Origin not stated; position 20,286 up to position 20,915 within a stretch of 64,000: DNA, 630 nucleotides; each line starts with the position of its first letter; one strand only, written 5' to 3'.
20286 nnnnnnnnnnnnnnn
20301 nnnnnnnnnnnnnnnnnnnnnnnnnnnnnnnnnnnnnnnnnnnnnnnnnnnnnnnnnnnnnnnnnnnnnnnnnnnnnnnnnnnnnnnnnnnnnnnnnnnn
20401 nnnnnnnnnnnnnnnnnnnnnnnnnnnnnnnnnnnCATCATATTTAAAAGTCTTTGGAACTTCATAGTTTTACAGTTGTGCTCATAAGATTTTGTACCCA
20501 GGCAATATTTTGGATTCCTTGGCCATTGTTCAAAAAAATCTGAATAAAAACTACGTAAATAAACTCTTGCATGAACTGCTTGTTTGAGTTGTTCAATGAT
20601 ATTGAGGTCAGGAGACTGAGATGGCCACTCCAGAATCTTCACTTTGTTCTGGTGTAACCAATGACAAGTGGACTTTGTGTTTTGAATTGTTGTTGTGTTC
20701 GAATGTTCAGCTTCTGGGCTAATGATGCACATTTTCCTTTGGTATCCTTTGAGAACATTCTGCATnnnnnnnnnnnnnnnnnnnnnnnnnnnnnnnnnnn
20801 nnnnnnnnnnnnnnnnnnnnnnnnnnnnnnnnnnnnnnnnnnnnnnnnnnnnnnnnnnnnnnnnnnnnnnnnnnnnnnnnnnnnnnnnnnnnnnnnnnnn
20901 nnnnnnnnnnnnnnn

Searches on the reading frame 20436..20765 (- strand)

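Call 55: search_protein_families(library=pfam, proteins=[window:20436-20765:-], max_evalue=0.01)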
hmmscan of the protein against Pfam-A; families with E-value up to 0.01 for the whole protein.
window:20436-20765:- (110 aa): 1 family
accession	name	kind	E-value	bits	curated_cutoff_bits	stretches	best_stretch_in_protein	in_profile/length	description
PF13358.12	DDE_3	-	0.00053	20.3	28.6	1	33-70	103-135/146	DDE superfamily endonuclease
